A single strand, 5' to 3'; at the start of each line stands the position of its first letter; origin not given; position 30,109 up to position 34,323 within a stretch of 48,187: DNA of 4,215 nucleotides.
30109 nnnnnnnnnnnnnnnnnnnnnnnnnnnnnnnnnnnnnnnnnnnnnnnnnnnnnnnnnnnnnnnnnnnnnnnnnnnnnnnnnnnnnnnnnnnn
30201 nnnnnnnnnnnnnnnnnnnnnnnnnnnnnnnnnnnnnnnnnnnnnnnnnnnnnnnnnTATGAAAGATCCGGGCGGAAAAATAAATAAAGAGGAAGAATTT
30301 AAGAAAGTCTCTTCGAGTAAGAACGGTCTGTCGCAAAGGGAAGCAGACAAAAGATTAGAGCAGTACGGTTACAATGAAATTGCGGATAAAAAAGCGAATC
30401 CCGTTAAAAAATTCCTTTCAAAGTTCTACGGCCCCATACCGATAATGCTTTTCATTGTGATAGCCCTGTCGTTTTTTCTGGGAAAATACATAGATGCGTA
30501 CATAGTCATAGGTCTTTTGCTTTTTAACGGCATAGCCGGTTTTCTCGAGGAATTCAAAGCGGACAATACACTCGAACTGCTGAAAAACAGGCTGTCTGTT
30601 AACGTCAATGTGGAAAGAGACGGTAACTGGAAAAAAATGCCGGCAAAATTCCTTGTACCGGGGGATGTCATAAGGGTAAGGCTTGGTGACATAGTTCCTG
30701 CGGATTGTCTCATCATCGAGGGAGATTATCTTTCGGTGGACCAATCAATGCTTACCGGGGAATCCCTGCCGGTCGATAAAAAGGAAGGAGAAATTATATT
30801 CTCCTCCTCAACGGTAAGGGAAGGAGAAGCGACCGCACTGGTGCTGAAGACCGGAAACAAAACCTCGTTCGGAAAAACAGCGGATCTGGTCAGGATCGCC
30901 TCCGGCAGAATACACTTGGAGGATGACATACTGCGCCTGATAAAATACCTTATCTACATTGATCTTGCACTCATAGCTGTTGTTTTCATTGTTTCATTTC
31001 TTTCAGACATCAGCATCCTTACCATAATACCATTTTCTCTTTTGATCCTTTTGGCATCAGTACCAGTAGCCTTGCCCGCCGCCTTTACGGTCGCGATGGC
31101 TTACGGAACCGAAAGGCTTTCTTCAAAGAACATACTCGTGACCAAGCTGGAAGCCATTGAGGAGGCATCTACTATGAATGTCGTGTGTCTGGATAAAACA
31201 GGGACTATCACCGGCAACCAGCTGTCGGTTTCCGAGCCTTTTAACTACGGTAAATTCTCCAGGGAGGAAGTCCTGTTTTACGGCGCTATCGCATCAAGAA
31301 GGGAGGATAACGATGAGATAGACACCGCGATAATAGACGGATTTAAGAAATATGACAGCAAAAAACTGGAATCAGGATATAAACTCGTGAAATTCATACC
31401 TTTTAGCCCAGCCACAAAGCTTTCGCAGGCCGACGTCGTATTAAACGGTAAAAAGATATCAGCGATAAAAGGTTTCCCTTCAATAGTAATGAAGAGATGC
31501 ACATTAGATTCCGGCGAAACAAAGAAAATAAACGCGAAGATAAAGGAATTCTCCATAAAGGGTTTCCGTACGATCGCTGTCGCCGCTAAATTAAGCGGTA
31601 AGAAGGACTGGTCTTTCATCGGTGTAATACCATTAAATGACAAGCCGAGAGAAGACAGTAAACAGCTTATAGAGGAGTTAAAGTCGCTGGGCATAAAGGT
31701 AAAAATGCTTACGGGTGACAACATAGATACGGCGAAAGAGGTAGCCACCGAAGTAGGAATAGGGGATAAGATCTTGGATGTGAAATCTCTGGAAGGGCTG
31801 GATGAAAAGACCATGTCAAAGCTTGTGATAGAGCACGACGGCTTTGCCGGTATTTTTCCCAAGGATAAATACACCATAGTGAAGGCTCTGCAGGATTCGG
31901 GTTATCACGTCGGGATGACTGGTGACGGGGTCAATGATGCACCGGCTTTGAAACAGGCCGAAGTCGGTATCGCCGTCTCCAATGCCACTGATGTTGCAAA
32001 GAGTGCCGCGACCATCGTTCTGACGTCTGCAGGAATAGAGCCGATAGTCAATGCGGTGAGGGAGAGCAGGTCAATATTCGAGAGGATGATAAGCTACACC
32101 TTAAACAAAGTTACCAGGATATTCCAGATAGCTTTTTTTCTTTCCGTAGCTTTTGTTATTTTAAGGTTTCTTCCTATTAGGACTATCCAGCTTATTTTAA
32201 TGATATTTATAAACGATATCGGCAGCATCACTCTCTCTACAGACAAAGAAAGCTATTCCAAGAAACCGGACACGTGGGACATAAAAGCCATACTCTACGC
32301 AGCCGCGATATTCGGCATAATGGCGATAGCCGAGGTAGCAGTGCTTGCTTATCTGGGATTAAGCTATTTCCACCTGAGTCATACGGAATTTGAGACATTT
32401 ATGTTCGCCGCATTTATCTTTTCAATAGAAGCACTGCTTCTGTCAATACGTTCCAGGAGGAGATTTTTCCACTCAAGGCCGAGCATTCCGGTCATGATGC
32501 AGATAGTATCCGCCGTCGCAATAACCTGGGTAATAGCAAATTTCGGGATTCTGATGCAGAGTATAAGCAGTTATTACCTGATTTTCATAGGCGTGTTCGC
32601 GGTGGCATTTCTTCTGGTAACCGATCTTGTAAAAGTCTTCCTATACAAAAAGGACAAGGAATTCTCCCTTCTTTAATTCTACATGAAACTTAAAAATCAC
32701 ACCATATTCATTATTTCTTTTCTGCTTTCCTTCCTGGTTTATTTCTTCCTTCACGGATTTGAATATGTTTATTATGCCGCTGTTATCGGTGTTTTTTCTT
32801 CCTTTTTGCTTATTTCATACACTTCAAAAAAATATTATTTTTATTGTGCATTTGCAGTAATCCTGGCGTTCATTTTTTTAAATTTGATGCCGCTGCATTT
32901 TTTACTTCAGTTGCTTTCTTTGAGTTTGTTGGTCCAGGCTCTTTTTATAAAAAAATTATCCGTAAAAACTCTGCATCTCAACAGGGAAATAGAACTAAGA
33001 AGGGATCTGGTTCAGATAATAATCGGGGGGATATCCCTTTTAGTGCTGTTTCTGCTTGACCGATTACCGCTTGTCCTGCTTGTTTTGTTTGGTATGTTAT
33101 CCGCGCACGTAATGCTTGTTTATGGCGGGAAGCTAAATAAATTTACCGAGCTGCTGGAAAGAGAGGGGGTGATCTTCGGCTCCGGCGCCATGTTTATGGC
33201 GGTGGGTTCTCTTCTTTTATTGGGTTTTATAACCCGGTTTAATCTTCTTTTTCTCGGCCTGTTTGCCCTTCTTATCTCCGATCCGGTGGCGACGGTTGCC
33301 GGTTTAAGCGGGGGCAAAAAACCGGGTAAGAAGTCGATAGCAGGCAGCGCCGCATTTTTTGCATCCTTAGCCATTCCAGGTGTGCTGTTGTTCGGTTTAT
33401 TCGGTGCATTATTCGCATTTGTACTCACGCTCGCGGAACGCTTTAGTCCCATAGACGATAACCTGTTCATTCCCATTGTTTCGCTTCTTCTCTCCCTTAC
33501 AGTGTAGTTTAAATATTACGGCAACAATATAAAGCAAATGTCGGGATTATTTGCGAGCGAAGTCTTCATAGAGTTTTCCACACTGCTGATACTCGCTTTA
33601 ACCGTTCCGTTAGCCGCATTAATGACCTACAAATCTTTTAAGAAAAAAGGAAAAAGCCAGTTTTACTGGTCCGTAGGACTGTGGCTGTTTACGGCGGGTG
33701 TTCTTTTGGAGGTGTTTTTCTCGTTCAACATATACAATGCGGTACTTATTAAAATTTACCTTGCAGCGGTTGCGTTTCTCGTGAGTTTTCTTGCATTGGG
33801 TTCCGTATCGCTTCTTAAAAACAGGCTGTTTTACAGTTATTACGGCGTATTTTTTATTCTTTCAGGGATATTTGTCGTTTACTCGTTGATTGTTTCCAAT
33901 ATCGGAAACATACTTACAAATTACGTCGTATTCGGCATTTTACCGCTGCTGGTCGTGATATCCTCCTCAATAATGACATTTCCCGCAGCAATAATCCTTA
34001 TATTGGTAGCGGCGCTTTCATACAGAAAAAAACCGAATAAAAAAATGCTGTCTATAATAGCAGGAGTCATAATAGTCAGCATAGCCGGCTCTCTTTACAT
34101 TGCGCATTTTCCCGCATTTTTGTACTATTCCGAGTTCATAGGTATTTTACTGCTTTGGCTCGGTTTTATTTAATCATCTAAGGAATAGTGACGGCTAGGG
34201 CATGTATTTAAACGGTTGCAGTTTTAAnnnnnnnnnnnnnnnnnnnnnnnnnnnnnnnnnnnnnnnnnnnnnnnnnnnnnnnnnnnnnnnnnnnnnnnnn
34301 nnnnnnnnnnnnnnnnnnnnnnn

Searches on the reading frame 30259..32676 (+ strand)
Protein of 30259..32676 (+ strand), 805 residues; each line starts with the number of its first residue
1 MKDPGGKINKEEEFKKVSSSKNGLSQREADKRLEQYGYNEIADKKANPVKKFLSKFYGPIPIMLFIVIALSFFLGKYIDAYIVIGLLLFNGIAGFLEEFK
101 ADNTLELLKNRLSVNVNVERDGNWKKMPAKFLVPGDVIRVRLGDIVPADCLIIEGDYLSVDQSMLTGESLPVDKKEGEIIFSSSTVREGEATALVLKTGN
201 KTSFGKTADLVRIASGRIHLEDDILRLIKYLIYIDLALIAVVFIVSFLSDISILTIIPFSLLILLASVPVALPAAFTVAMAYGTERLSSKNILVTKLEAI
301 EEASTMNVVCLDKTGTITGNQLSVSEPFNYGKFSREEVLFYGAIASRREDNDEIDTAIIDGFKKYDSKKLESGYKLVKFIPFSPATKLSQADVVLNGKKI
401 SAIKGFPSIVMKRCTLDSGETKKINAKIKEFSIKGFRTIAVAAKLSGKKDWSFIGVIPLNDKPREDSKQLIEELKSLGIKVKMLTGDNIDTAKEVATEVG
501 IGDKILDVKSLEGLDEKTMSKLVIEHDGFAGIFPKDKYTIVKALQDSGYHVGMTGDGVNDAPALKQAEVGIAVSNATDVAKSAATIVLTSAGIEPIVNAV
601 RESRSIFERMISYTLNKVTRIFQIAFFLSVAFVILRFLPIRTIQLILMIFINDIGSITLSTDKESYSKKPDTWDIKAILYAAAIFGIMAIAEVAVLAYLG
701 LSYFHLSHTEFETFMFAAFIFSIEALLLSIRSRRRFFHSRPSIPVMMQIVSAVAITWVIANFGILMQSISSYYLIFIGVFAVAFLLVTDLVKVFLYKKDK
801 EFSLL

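Call 90: search_protein_families(library=pfam, proteins=[window:30259-32676:+], max_evalue=0.001)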
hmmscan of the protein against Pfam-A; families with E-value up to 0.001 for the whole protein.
window:30259-32676:+ (805 aa): 5 families
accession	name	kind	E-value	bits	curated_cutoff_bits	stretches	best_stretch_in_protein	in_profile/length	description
PF00122.25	E1-E2_ATPase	-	1.8e-45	155.2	28.1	1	115-289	6-180/181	E1-E2 ATPase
PF00702.32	Hydrolase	-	1.4e-18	68.4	26.4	1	306-567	1-190/191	haloacid dehalogenase-like hydrolase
PF00690.31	Cation_ATPase_N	-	6.8e-14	51.7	20.4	1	11-71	7-69/69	Cation transporter/ATPase, N-terminus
PF08282.18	Hydrolase_3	-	1.8e-08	34.9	20.9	1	551-594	206-249/255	haloacid dehalogenase-like hydrolase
PF00689.26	Cation_ATPase_C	-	1.7e-06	28.4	27.3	1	637-794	1-175/175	Cation transporting ATPase, C-terminus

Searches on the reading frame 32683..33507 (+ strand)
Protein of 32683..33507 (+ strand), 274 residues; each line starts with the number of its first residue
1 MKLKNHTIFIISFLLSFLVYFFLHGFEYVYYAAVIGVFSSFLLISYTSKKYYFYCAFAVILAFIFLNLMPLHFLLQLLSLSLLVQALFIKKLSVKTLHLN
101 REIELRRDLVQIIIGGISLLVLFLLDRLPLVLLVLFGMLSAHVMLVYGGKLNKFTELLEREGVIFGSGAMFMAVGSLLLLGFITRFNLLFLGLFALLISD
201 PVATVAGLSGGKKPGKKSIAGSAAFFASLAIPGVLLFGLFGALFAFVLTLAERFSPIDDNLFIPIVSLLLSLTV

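Call 6: search_protein_families(library=pfam, proteins=[window:32683-33507:+], max_evalue=1)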
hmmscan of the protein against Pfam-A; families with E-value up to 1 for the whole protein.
window:32683-33507:+ (274 aa): 1 family
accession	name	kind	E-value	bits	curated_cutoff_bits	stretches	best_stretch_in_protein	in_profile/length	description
PF08405.16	Calici_PP_N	-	0.054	12.8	24.2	1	94-131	210-247/358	Viral polyprotein N-terminal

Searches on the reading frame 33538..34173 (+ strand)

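Call 6: search_protein_families(library=pfam, proteins=[window:33538-34173:+], max_evalue=1)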
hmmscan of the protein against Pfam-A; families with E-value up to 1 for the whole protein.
window:33538-34173:+ (211 aa): 1 family
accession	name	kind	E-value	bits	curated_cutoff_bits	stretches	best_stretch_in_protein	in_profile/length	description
PF10166.14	DUF2368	-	0.28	11.3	25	0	90-141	45-91/134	Uncharacterised conserved protein (DUF2368)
